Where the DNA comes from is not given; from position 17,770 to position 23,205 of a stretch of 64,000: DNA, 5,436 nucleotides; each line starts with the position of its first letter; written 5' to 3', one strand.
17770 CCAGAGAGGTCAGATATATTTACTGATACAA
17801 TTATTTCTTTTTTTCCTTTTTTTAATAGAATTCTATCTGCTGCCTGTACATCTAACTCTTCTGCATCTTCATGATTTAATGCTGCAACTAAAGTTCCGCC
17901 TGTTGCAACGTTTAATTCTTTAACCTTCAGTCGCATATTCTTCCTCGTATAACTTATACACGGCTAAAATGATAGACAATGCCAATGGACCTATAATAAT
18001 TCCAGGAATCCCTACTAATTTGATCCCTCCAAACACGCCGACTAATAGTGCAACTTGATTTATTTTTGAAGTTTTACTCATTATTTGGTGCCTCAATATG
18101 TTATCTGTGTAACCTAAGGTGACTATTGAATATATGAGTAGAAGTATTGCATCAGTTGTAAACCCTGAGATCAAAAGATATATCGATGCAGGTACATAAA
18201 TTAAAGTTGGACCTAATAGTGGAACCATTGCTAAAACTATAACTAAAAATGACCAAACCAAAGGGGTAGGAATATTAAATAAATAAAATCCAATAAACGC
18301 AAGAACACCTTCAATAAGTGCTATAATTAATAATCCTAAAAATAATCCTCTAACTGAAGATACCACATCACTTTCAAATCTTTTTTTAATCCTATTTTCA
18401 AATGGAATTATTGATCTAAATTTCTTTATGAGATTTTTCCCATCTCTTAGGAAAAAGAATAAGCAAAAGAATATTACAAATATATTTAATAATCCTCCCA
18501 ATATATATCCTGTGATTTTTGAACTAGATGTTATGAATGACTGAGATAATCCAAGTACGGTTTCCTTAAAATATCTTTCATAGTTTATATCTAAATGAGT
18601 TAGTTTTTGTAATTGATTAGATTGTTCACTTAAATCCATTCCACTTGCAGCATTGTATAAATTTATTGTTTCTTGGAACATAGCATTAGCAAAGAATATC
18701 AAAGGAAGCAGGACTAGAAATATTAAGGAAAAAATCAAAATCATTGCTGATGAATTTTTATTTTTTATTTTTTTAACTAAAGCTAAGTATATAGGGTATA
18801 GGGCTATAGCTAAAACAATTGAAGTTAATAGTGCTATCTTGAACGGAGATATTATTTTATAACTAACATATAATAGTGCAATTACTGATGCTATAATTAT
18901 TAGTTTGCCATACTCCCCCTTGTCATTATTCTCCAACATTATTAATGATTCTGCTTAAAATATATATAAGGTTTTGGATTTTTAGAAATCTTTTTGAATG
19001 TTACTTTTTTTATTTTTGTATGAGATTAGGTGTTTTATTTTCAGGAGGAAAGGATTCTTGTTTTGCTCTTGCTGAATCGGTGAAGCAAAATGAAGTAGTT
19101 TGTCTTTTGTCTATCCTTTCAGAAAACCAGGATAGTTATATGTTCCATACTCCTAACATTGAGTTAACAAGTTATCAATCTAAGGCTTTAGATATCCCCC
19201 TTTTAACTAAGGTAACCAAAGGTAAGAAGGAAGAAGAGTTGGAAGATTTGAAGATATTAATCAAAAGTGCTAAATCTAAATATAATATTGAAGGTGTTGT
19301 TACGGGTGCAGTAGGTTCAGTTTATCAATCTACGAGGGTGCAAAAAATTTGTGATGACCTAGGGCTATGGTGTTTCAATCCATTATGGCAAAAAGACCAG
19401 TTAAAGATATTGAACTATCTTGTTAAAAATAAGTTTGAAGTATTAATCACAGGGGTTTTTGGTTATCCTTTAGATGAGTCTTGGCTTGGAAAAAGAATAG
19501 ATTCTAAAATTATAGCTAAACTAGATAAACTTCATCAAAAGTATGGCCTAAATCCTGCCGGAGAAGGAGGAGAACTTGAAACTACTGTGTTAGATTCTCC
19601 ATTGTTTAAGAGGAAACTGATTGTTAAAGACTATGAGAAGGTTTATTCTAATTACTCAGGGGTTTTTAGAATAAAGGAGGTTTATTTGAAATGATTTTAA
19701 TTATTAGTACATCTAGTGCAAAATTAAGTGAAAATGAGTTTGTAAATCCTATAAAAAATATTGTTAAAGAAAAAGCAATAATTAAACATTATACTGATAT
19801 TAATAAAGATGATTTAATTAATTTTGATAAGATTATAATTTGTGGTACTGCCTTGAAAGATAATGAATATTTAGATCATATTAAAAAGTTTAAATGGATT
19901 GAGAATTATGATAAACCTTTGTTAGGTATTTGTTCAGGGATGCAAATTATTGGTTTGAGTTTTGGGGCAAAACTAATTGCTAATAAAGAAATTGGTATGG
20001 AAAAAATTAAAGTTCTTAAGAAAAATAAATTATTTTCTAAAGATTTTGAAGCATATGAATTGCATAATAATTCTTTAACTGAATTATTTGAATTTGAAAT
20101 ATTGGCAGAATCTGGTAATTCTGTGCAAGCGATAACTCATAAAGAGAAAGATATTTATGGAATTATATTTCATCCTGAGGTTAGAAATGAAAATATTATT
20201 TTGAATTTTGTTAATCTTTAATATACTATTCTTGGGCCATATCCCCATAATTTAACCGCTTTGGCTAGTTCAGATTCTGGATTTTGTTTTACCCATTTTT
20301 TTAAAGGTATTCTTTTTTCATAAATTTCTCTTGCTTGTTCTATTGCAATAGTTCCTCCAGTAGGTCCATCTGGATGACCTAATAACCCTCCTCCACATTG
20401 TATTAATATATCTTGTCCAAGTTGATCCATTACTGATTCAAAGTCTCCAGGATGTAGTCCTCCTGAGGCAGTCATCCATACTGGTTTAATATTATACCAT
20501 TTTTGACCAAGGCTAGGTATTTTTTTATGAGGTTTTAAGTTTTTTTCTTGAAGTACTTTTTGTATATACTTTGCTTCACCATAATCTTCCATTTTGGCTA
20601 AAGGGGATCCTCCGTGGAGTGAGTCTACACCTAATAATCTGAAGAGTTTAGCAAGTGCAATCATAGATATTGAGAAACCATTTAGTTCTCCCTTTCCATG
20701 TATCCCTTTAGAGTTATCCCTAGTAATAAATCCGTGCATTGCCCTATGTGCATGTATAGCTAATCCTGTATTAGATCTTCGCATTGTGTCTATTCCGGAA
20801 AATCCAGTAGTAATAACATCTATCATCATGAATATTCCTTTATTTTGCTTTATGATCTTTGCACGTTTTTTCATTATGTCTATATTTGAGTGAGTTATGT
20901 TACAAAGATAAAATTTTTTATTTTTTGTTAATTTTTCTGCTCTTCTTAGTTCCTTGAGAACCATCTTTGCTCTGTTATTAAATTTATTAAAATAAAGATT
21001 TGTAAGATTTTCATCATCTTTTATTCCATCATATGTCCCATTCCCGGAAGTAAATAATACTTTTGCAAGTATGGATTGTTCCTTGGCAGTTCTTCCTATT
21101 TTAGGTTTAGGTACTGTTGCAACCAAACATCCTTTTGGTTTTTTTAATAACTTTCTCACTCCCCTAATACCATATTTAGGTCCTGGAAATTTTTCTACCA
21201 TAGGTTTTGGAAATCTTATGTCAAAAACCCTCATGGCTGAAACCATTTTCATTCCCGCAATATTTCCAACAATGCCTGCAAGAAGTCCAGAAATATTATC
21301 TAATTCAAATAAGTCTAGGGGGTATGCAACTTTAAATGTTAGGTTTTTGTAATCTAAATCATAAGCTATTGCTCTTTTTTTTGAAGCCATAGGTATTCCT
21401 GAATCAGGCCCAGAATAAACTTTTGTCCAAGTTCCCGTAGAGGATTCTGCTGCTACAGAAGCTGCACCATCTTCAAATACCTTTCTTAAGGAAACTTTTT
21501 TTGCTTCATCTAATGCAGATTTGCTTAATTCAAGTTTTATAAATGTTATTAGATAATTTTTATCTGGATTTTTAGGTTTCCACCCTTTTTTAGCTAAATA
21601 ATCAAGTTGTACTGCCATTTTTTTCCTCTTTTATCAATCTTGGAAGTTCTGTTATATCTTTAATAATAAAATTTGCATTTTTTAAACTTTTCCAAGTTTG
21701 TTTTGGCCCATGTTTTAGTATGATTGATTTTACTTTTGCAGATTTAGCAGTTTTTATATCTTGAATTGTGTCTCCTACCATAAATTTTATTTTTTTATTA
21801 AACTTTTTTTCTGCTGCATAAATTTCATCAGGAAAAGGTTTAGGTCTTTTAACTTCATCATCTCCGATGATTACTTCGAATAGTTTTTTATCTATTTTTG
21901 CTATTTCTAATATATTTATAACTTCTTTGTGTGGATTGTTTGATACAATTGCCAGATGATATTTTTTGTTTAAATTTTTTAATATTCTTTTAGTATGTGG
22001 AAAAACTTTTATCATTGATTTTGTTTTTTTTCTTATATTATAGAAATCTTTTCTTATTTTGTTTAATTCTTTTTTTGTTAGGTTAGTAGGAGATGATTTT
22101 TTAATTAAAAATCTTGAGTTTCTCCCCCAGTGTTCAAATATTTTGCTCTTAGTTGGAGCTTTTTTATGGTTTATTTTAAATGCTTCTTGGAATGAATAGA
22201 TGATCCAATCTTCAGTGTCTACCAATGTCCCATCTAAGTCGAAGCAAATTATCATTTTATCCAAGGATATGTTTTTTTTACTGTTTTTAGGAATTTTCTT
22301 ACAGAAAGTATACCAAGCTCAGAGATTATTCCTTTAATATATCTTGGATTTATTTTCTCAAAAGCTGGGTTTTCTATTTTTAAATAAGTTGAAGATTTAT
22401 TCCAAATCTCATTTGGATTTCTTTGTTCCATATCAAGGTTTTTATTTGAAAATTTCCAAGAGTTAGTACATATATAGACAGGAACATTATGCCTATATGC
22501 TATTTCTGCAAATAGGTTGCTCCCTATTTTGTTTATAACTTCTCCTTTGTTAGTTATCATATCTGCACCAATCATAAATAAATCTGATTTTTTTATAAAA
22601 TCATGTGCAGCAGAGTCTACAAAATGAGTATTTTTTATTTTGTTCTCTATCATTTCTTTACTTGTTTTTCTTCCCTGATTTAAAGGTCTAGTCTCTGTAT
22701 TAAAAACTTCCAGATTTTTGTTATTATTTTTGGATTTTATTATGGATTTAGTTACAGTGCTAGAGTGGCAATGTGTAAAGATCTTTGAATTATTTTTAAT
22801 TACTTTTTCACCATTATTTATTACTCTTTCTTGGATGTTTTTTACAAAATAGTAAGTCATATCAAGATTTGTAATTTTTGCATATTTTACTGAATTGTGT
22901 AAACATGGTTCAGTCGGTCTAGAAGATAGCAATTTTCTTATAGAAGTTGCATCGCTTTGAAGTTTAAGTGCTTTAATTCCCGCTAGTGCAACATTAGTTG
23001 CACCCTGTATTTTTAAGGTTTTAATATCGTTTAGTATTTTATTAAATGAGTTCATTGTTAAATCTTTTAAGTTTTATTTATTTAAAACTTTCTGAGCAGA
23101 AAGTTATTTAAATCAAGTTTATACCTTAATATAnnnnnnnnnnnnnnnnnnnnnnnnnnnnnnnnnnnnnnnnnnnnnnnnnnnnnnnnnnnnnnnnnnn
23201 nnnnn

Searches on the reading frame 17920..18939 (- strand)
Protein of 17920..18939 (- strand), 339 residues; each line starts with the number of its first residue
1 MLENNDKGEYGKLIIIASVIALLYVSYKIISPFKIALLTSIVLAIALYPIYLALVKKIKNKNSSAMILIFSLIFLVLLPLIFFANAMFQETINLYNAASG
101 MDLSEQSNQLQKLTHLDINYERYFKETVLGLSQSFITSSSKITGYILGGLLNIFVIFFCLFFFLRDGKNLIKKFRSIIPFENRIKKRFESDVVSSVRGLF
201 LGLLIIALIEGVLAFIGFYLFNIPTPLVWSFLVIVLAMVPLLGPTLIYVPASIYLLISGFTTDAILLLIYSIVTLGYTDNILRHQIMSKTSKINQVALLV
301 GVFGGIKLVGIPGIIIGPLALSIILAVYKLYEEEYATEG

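Call 24: search_protein_families(library=pfam, proteins=[window:17920-18939:-], max_evalue=0.001)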
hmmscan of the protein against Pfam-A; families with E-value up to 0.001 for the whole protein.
window:17920-18939:- (339 aa): 1 family
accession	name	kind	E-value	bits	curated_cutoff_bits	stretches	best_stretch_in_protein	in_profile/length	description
PF01594.21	AI-2E_transport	-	5.8e-48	164.2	34.3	1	14-331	2-326/327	AI-2E family transporter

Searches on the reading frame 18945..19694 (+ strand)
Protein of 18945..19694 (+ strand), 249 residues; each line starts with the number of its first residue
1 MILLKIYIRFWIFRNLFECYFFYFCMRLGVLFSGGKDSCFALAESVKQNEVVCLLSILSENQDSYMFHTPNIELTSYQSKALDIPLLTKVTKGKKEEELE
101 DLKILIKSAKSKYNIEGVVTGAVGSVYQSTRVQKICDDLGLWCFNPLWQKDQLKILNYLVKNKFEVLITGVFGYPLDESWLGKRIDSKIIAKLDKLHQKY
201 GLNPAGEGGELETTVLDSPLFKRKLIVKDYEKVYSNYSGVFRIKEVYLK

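Call 52: search_protein_families(library=pfam, proteins=[window:18945-19694:+], max_evalue=0.001)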
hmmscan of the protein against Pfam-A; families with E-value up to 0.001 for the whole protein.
window:18945-19694:+ (249 aa): 1 family
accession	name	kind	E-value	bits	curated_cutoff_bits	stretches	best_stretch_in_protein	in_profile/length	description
PF01902.24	Diphthami_syn_2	-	1.7e-69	234.1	23.2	1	26-246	1-217/219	Diphthamide synthase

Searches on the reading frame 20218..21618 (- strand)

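Call 24: search_protein_families(library=pfam, proteins=[window:20218-21618:-], max_evalue=0.001)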
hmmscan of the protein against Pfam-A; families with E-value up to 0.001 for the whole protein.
window:20218-21618:- (466 aa): 2 families
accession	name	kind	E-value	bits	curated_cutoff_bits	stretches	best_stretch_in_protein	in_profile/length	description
PF00016.26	RuBisCO_large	-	8.9e-58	196.3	30.1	1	150-458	1-299/299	Ribulose bisphosphate carboxylase large chain, catalytic domain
PF02788.21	RuBisCO_large_N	-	2.9e-24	86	20.7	1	48-138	28-118/120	Ribulose bisphosphate carboxylase large chain, N-terminal domain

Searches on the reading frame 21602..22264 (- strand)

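Call 52: search_protein_families(library=pfam, proteins=[window:21602-22264:-], max_evalue=0.001)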
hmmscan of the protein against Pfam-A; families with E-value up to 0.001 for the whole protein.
window:21602-22264:- (220 aa): 3 families
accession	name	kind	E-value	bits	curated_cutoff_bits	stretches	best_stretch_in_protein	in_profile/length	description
PF13419.12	HAD_2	-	7.4e-35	121.1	23.8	1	6-182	1-177/178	Haloacid dehalogenase-like hydrolase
PF00702.32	Hydrolase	-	5.2e-19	69.8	26.4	1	5-176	3-190/191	haloacid dehalogenase-like hydrolase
PF13242.12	Hydrolase_like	-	0.00042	20.6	22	1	156-207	20-75/75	HAD-hyrolase-like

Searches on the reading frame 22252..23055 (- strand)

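Call 52: search_protein_families(library=pfam, proteins=[window:22252-23055:-], max_evalue=0.001)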
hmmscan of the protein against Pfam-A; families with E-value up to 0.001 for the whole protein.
window:22252-23055:- (267 aa): 1 family
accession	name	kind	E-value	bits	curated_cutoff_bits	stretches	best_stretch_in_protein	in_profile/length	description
PF01008.23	IF-2B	-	1.1e-45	156.5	22.4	1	60-250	78-278/280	Initiation factor 2 subunit family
